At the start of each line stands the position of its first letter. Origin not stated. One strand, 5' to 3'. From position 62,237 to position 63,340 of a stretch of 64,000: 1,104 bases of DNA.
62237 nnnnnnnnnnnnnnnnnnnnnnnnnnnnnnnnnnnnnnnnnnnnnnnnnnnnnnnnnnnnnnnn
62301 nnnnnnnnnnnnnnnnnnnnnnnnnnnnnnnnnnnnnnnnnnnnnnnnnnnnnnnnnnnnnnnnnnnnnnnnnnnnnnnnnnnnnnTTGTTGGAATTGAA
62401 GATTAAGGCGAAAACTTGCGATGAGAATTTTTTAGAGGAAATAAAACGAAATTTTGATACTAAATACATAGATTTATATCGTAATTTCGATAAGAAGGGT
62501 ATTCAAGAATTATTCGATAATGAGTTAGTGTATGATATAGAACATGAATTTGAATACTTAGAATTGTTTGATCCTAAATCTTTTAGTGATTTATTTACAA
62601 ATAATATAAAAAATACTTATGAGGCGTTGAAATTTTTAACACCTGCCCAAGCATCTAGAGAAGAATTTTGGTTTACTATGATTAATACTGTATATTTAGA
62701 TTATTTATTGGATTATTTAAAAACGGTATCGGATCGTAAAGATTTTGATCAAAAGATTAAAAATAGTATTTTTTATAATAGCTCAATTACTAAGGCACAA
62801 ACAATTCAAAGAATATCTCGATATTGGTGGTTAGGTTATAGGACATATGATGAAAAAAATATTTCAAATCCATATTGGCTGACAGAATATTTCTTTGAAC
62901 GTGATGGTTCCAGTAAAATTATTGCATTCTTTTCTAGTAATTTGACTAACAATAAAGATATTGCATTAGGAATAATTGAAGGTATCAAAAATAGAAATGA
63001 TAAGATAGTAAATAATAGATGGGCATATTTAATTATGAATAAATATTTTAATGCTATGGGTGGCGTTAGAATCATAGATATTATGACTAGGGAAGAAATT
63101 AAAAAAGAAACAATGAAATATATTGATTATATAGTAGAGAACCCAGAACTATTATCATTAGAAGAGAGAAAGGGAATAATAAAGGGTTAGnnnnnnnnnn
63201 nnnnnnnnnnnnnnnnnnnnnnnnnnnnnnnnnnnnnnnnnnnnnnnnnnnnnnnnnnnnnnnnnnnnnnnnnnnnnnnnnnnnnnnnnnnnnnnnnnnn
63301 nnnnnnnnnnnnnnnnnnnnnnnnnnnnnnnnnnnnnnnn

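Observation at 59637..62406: Group II intron inserted in a protein-coding gene of the defense operon; exons rejoin in frame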

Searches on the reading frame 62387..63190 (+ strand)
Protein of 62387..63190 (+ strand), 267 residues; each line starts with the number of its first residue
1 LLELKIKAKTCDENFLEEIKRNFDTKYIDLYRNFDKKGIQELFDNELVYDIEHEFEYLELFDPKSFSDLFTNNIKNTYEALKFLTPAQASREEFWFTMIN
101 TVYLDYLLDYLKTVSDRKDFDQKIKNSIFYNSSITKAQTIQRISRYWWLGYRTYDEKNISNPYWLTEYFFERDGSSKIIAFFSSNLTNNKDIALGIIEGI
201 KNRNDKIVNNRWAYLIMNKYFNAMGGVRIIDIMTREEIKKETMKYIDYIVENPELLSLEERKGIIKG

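Call 6: search_protein_families(library=pfam, proteins=[window:62387-63190:+], max_evalue=0.01)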
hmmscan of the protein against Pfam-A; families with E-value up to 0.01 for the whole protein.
window:62387-63190:+ (267 aa): 1 family
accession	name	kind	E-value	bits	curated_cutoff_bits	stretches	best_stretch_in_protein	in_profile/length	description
PF19866.4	DUF6339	-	4.7e-44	150.7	23.2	1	72-242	4-173/175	Family of unknown function (DUF6339)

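Call 7: search_protein_families(library=padloc, proteins=[window:62387-63190:+], max_evalue=0.01)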
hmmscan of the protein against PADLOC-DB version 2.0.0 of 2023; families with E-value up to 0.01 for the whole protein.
window:62387-63190:+ (267 aa): 4 families
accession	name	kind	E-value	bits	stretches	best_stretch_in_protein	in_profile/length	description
PDLC04584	PDC-M33C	-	5.6e-49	164.9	1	8-246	5-242/250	-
PDLC04586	PDC-M33C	-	8.8e-44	147.8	1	11-249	6-242/247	-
PDLC04585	PDC-M33C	-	3.2e-21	74.2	1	15-252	10-255/346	-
PDLC04587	PDC-M33C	-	1.8e-17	61.6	1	11-248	6-244/312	-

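Call 43: search_protein_families(library=ncbifam, proteins=[P0044, window:62396-63190:+], max_evalue=0.01)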
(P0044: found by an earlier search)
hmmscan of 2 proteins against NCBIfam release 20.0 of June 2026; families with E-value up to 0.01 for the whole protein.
P0044 (287 aa): 1 family
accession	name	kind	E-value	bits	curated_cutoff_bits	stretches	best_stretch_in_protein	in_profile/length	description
NF011442.0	PRK14869.1-4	equivalog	0.0078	14.7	400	0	145-248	76-179/543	putative manganese-dependent inorganic diphosphatase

window:62396-63190:+ (264 aa): 0 families

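Call 44: search_protein_families(library=pfam, proteins=[P0044], max_evalue=1)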
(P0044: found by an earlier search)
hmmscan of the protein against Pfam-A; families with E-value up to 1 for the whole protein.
P0044 (287 aa): 1 family
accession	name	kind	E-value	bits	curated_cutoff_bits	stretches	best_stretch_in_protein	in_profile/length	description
PF23476.1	DUF7132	-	0.0061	17.1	27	1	74-128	45-97/106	Family of unknown function (DUF7132)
